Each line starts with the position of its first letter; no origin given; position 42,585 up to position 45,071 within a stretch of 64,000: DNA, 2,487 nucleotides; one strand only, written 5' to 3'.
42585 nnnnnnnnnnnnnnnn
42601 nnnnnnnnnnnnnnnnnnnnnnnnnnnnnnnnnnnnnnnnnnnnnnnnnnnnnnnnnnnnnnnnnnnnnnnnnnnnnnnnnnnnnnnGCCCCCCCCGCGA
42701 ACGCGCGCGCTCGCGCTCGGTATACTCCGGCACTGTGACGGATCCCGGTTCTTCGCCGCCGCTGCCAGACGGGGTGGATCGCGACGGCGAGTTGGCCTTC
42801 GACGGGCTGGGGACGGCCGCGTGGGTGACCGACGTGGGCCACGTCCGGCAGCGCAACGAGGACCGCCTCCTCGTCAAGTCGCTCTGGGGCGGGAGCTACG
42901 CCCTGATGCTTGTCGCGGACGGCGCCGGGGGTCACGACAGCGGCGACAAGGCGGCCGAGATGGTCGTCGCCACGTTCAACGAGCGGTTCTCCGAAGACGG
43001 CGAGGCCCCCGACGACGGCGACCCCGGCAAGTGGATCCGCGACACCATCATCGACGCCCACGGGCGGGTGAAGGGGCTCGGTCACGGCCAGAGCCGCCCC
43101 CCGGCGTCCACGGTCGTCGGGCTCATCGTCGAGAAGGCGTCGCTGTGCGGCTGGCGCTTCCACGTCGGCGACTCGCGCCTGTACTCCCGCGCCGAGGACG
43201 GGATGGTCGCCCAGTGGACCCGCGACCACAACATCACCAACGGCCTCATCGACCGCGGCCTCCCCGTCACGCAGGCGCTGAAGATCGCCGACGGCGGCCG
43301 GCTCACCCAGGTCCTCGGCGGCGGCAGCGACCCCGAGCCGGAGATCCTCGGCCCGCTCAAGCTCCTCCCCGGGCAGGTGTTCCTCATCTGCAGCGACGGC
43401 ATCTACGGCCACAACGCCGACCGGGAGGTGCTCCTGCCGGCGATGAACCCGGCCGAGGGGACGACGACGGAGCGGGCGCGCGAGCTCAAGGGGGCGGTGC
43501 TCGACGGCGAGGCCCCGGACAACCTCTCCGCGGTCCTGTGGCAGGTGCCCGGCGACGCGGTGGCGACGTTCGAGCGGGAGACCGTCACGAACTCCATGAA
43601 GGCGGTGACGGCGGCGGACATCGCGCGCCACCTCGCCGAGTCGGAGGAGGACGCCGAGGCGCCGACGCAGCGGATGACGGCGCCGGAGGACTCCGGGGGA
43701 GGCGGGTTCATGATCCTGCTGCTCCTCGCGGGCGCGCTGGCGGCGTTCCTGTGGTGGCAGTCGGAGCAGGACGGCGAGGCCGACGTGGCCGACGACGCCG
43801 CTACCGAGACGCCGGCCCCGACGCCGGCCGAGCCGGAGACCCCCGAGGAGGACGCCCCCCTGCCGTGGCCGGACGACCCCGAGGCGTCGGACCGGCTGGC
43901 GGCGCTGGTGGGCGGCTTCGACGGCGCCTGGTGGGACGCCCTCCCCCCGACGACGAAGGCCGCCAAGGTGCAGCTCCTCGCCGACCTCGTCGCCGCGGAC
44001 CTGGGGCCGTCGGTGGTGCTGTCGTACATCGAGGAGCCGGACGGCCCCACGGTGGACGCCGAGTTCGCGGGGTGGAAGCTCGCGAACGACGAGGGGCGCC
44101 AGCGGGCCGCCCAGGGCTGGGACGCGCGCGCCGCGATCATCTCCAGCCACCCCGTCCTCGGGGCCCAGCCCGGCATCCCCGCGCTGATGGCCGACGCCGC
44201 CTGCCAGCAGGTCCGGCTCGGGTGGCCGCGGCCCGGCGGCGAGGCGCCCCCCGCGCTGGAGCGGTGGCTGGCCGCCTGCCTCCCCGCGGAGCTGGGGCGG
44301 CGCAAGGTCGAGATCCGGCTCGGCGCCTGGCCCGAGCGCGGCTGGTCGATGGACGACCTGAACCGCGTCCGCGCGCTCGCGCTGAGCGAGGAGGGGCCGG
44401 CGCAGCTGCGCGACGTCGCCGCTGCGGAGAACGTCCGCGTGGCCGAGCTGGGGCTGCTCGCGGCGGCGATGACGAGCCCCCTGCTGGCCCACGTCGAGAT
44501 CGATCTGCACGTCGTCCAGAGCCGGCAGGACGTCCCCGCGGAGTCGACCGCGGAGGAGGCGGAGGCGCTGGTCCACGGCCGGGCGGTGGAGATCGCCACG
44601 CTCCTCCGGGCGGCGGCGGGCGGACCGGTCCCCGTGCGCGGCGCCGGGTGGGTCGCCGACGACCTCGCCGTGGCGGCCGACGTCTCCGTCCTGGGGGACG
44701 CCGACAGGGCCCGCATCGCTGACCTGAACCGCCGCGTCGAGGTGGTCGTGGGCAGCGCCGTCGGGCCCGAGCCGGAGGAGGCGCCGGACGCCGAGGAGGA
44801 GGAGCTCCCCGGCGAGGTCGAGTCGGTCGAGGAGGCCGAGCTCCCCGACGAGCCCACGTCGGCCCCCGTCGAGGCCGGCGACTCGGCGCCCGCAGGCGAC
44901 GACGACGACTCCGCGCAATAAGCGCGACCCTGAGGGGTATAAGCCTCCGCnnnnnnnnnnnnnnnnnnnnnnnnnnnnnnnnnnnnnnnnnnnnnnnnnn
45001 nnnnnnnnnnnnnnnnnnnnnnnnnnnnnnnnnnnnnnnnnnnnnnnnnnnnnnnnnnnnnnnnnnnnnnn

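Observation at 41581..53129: RND efflux operon with an embedded membrane-anchored PP2C phosphatase and two tandem RND permeases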

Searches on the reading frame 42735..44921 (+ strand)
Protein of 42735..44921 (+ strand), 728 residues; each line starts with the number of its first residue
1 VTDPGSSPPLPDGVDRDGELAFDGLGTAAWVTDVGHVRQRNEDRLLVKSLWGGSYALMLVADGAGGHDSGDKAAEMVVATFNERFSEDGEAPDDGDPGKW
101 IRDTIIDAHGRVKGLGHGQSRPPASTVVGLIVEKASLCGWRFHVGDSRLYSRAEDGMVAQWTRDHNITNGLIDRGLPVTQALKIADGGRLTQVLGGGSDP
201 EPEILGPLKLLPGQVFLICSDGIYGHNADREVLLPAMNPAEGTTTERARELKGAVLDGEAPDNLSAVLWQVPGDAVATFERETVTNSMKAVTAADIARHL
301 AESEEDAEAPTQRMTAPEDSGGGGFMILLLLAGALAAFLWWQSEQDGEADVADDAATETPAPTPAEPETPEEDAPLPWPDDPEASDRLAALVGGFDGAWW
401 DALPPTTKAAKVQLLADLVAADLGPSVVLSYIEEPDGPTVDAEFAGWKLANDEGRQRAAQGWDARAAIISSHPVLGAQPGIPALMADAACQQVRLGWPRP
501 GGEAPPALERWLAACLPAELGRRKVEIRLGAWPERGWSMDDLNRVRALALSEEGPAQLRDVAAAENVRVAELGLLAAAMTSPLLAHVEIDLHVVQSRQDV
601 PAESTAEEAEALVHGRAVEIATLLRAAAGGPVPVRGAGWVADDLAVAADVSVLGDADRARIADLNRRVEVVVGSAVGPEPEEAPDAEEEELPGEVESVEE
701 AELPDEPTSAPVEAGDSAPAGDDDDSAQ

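Call 8: search_protein_families(library=pfam, proteins=[window:42735-44921:+], max_evalue=0.01)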
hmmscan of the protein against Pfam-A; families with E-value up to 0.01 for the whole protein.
window:42735-44921:+ (728 aa): 1 family
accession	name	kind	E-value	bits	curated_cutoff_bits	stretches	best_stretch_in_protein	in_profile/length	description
PF13672.11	PP2C_2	-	1.2e-10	41.8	24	1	37-240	8-191/209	Protein phosphatase 2C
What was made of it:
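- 42786..43574 (+): Cytoplasmic PP2C catalytic domain (aa 18-280), with intact metal-binding motifs (NED43, D62-G63, D221-G222, D262-N263) and an almost invariant flap (W161-G196). PP2C_2 1.2e-10 (call 8).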

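Call 14: find_encoding_contigs(protein=window:42735-44921:+, flank=10000, max_places=6)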
Protein window:42735-44921:+ (728 aa): no gene with exactly this product is on record in the collection.

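Call 15: find_homologous_proteins(query=window:42735-44921:+)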
Query window:42735-44921:+ (728 aa): 65 proteins with E <= 0.001 among 8000 candidates.
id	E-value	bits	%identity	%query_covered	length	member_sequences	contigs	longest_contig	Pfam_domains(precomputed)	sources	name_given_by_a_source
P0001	0.0e+0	1575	100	98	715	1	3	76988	PF13672.12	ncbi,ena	-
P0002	0.0e+0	1023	68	96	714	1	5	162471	PF13672.12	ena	-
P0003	5.6e-275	933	66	91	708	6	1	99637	PF13672.12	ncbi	-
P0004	5.7e-243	827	58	100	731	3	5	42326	PF13672.12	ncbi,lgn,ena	-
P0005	4.1e-231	788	57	98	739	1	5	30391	PF13672.12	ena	-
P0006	8.8e-230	783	56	97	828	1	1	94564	PF13672.12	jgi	jgi:PPM family protein phosphatase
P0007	3.9e-229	781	54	99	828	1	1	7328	PF13672.12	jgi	jgi:PPM family protein phosphatase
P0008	5.4e-228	777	55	96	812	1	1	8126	PF13672.12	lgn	-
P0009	2.3e-186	640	49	96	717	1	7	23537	PF13672.12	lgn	-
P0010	1.5e-181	624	48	98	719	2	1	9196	PF13672.12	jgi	jgi:serine/threonine protein phosphatase PrpC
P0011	1.9e-180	620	49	94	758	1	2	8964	PF13672.12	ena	-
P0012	5.8e-180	619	47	98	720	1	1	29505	PF13672.12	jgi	jgi:PPM family protein phosphatase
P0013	1.8e-178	614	49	96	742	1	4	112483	PF13672.12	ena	-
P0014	1.8e-170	587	66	41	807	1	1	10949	PF13672.12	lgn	-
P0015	1.5e-167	578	48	94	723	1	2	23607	PF13672.12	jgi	jgi:protein phosphatase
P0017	5.0e-141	490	40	91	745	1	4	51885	PF13672.12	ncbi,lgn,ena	-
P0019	6.4e-138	480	39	91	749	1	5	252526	PF13672.12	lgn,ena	-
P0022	5.5e-137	477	43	92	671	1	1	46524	PF13672.12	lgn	-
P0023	4.1e-135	470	39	94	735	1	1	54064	PF13672.12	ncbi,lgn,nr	ncbi:MAG: protein phosphatase 2C domain-containing protein [Deltaproteobacteria bacterium]|nr:protei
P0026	1.6e-133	465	36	93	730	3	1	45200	PF13672.12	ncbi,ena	-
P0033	7.6e-126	440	32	40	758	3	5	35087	PF13672.12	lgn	-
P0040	6.6e-116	407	63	40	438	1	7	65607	PF13672.12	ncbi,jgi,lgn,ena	-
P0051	3.9e-102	361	57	39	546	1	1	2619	PF13672.12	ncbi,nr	ncbi:MAG: protein phosphatase 2C domain-containing protein, partial [Myxococcota bacterium]|nr:prote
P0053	4.0e-100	355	58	40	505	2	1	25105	PF13672.12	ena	-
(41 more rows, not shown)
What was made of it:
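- Checked: One database annotation starts 13 codons later (call 15).
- Tried and rejected: An exact look-up of the 728-aa product failed because databases annotate a start 13 codons later (calls 14, 15).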

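Call 16: find_encoding_contigs(protein=P0001, flank=10000, max_places=3)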
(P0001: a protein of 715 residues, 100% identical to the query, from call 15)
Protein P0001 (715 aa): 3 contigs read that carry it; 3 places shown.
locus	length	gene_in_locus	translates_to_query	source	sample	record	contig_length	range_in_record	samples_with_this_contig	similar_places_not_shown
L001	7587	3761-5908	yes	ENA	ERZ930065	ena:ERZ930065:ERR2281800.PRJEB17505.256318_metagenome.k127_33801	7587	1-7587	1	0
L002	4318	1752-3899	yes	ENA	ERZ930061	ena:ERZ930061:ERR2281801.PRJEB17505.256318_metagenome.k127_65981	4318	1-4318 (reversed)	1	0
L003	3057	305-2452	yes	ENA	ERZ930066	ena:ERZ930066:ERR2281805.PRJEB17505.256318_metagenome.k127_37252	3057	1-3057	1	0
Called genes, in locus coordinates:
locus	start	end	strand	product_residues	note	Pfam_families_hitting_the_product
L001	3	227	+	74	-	?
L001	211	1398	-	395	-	PF00155:Aminotran_1_2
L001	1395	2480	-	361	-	PF01494:FAD_binding_3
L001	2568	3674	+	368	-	PF25917:BSH_RND (weak), PF25919:BSH_CusB (weak), PF25973:BSH_CzcB, PF25876:HH_MFP_RND (faint), PF25944:Beta-barrel_RND (weak), PF25954:Beta-barrel_RND_2, PF25989:YknX_C (weak)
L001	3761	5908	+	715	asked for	PF13672:PP2C_2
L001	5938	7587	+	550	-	?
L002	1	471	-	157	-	?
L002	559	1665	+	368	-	PF25917:BSH_RND (weak), PF25919:BSH_CusB (weak), PF25973:BSH_CzcB, PF25876:HH_MFP_RND (faint), PF25944:Beta-barrel_RND (weak), PF25954:Beta-barrel_RND_2, PF25989:YknX_C (weak)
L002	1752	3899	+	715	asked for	PF13672:PP2C_2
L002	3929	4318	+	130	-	?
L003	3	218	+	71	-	?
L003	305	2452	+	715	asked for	PF13672:PP2C_2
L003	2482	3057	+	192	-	?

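Call 17: find_encoding_contigs(protein=P0002, flank=10000, max_places=2)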
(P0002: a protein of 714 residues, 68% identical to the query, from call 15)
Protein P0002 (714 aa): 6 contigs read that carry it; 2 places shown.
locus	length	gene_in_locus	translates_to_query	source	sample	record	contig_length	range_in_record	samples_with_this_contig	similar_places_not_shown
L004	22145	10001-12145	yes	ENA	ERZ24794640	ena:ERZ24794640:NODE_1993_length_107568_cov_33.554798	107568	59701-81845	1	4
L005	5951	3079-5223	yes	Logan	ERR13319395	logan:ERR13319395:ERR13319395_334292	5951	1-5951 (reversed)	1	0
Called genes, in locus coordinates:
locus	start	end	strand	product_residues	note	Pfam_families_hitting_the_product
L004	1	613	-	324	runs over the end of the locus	-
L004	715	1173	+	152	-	-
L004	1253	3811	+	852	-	PF07626:PSD3 (weak), PF07637:PSD5, PF07631:PSD4, PF07627:PSCyt3, PF11617:Cu-binding_MopE (faint)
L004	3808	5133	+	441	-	PF07586:HXXSHH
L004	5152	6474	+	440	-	PF00389:2-Hacid_dh, PF02826:2-Hacid_dh_C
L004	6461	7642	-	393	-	PF00155:Aminotran_1_2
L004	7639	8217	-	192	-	PF01494:FAD_binding_3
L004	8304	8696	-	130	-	-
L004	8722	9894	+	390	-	PF25917:BSH_RND (weak), PF25919:BSH_CusB (weak), PF25973:BSH_CzcB, PF25944:Beta-barrel_RND (weak), PF25954:Beta-barrel_RND_2, PF25975:CzcB_C (weak), PF25989:YknX_C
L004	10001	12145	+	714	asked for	PF13672:PP2C_2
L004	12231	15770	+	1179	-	PF00873:ACR_tran, PF02355:SecD_SecF_C (weak), PF00873:ACR_tran, PF03176:MMPL (weak)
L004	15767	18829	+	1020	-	PF00873:ACR_tran, PF02355:SecD_SecF_C (faint), PF03176:MMPL (weak)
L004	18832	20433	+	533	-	PF02321:OEP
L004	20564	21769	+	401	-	PF12728:HTH_17, PF00285:Citrate_synt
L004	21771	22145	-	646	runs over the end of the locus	-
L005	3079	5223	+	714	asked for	PF13672:PP2C_2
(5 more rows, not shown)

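Call 18: find_encoding_contigs(protein=P0019, flank=10000, max_places=2)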
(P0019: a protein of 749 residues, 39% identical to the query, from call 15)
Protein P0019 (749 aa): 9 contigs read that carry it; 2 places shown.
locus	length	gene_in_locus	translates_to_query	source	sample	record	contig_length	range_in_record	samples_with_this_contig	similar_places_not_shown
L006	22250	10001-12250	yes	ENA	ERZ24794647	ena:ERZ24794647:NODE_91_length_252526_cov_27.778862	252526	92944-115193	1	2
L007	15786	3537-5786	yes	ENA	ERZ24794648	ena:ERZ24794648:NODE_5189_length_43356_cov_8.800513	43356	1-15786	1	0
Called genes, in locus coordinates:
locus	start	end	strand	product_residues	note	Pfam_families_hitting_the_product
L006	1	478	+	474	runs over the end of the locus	PF00309:Sigma54_AID, PF04963:Sigma54_CBD, PF04552:Sigma54_DBD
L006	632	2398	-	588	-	PF22352:K319L-like_PKD (faint), PF11617:Cu-binding_MopE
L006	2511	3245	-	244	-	-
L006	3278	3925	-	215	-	-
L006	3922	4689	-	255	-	PF02517:Rce1-like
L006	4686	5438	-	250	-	-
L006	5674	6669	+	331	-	PF00487:FA_desaturase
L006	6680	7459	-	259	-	PF00106:adh_short, PF08659:KR, PF13561:adh_short_C2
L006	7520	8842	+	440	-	PF00389:2-Hacid_dh, PF02826:2-Hacid_dh_C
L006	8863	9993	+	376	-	PF25919:BSH_CusB (faint), PF25917:BSH_RND (faint), PF25973:BSH_CzcB, PF25984:BSH_YknX (weak), PF25944:Beta-barrel_RND (weak), PF25954:Beta-barrel_RND_2, PF25990:Beta-barrel_YknX (weak), PF25989:YknX_C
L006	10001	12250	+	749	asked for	PF13672:PP2C_2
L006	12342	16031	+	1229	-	PF00873:ACR_tran, PF02355:SecD_SecF_C (faint), PF00873:ACR_tran, PF03176:MMPL (weak)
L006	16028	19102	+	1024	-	PF00873:ACR_tran, PF02355:SecD_SecF_C (faint), PF03176:MMPL (weak)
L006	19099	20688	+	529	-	PF02321:OEP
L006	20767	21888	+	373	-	-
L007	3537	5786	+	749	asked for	PF13672:PP2C_2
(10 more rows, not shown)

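Call 20: find_encoding_contigs(protein=P0026, flank=10000, max_places=1)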
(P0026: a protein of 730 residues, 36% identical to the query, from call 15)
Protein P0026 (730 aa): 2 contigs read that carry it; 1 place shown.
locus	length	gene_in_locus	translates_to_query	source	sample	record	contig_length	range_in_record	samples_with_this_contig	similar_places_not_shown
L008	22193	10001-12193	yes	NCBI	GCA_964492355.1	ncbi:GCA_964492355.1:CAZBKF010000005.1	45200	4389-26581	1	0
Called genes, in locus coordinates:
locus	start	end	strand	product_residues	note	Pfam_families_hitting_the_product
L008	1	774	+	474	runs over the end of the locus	PF00309:Sigma54_AID, PF04963:Sigma54_CBD, PF04552:Sigma54_DBD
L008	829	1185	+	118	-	PF02482:Ribosomal_S30AE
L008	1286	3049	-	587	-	PF22352:K319L-like_PKD (faint), PF11617:Cu-binding_MopE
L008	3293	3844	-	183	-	-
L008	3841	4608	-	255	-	PF02517:Rce1-like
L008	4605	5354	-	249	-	-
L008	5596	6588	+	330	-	PF00487:FA_desaturase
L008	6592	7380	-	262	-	PF00106:adh_short, PF08659:KR, PF13460:NAD_binding_10 (faint), PF13561:adh_short_C2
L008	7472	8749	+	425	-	PF00389:2-Hacid_dh, PF02826:2-Hacid_dh_C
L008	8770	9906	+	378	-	PF25917:BSH_RND (faint), PF25973:BSH_CzcB, PF25984:BSH_YknX (weak), PF25944:Beta-barrel_RND (weak), PF25954:Beta-barrel_RND_2, PF25990:Beta-barrel_YknX (faint), PF25989:YknX_C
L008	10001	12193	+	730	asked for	PF13672:PP2C_2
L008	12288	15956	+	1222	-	PF00873:ACR_tran, PF02355:SecD_SecF_C (faint), PF03176:MMPL (faint), PF00873:ACR_tran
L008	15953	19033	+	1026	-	PF00873:ACR_tran, PF02355:SecD_SecF_C (faint), PF03176:MMPL (weak)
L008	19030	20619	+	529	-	PF02321:OEP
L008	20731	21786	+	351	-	-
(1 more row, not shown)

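Call 21: find_encoding_contigs(protein=P0033, flank=10000, max_places=1)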
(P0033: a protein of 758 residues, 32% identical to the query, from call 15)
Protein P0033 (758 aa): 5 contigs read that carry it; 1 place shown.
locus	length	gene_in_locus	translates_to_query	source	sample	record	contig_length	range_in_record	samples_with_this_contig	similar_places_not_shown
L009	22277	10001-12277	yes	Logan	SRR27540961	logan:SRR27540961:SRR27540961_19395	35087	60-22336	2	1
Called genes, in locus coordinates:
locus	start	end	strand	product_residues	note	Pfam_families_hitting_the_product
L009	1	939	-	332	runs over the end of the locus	?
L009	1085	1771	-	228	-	-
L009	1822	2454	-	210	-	-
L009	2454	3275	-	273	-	PF02517:Rce1-like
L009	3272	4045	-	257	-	PF00733:Asn_synthase (weak)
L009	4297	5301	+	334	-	PF00487:FA_desaturase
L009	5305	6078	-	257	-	PF00106:adh_short, PF08659:KR, PF13561:adh_short_C2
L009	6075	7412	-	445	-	-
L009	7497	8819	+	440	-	PF00389:2-Hacid_dh, PF02826:2-Hacid_dh_C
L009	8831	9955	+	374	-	PF25885:HH_EMRA (faint), PF25973:BSH_CzcB, PF25944:Beta-barrel_RND (weak), PF25954:Beta-barrel_RND_2, PF25990:Beta-barrel_YknX (faint), PF25975:CzcB_C (faint), PF25967:RND-MFP_C (weak), PF25989:YknX_C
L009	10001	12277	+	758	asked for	PF13672:PP2C_2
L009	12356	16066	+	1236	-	PF00873:ACR_tran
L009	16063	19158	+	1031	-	PF00873:ACR_tran, PF03176:MMPL, PF02355:SecD_SecF_C (weak)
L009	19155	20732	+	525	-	PF02321:OEP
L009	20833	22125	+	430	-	-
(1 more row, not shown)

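Call 22: find_encoding_contigs(protein=P0040, flank=10000, max_places=1)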
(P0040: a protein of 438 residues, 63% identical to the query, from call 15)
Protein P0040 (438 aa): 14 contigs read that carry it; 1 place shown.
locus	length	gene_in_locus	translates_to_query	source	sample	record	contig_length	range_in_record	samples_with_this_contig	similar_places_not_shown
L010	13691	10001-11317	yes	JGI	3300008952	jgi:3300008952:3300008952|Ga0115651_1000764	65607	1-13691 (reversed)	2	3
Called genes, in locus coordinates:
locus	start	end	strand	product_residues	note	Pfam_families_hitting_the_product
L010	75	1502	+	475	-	PF00309:Sigma54_AID, PF04963:Sigma54_CBD, PF04552:Sigma54_DBD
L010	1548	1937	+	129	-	PF02482:Ribosomal_S30AE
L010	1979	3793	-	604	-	PF11617:Cu-binding_MopE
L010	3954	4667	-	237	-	-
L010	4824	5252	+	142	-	PF00293:NUDIX, PF14815:NUDIX_4 (weak)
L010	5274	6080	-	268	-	PF02517:Rce1-like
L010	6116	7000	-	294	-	-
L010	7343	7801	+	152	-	-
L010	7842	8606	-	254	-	PF00106:adh_short, PF08659:KR, PF13561:adh_short_C2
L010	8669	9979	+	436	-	PF00389:2-Hacid_dh, PF02826:2-Hacid_dh_C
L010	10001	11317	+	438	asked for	PF13672:PP2C_2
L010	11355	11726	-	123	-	PF01451:LMWPc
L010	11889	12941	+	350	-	PF03193:RsgA_GTPase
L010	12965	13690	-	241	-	?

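Call 25: find_related_loci(query=A1, collection=genome_contigs, flank=10000)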
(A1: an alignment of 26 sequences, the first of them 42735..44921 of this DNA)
Query A1 (728 aa) in genome_contigs; peptide patterns used: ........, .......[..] (x = any residue, [..] = any of these).
34 stretches matched a pattern; 13 encode a relative of the query (tblastn E <= 1e-3); 13 distinct loci.
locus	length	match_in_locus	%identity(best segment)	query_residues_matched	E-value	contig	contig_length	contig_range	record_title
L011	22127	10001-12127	67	1-711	0e+0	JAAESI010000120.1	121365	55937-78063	MAG: Proteobacteria bacterium isolate Ust_8 UstG_CONTIG1077983, whole genome shotgun sequence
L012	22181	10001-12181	58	1-727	0e+0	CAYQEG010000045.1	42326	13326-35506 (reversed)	MAG TPA_asm: uncultured Rickettsiales bacterium isolate SRP077602_co5_496 genome assembly, contig: NODE_4366_length_4232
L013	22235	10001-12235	40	3-694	1e-134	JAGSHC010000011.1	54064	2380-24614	MAG: Deltaproteobacteria bacterium isolate GY13CH_bin.27 k141_138452_length_54064_cov_18.9448, whole genome shotgun sequ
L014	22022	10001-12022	40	10-672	2e-120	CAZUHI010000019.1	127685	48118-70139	MAG TPA_asm: uncultured Rickettsiales bacterium isolate binchicken_co46_645 genome assembly, contig: NODE_165_length_127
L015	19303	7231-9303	51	17-711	0e+0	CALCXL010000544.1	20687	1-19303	MAG TPA_asm: uncultured proteobacterium isolate ERR2206771_bin.20_CONCOCT_v1.1_MAG genome assembly, contig: ERZ888641.21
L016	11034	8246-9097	62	16-300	2e-110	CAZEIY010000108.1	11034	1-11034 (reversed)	MAG TPA_asm: uncultured Rickettsiales bacterium isolate SRP308112_co1_107 genome assembly, contig: NODE_11036_length_110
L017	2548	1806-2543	72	6-252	2e-115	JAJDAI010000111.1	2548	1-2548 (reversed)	MAG: Deltaproteobacteria bacterium isolate OFTM289 OFTM289_110, whole genome shotgun sequence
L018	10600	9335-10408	53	17-370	4e-110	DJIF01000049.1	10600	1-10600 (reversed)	MAG TPA_asm: Deltaproteobacteria bacterium UBA6601 UBA6601_contig_8678, whole genome shotgun sequence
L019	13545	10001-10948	60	10-326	6e-110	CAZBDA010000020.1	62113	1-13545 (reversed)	MAG TPA_asm: uncultured Rickettsiales bacterium isolate binchicken_co141_137 genome assembly, contig: NODE_1960_length_6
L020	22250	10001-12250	36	1-707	1e-126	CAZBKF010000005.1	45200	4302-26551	MAG TPA_asm: uncultured Rickettsiales bacterium isolate binchicken_co141_65 genome assembly, contig: NODE_3527_length_45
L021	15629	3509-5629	58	14-675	1e-95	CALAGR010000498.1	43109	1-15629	MAG TPA_asm: uncultured proteobacterium isolate ERR2206756_bin.78_CONCOCT_v1.1_MAG genome assembly, contig: ERZ887841.25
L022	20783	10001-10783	59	11-272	3e-88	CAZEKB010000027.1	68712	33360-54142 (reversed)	MAG TPA_asm: uncultured Rickettsiales bacterium isolate binchicken_co141_512 genome assembly, contig: NODE_1591_length_6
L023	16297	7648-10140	59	15-681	5e-101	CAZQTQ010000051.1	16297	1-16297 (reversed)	MAG TPA_asm: uncultured Rickettsiales bacterium isolate SRP308112_co1_341 genome assembly, contig: NODE_5981_length_1629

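Call 29: search_protein_families(library=ncbifam, proteins=[window:42735-44921:+], max_evalue=0.001)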
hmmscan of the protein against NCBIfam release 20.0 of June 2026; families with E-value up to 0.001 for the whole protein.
window:42735-44921:+ (728 aa): 2 families
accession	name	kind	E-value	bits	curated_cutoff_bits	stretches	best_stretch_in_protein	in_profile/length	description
NF033484.1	Stp1_PP2C_phos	equivalog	2.4e-29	102.5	230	1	32-269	2-231/232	Stp1/IreP family PP2C-type Ser/Thr phosphatase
NF011149.0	PRK14559.1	equivalog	6.3e-14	51.6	374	1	32-224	378-581/642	serine/threonine phosphatase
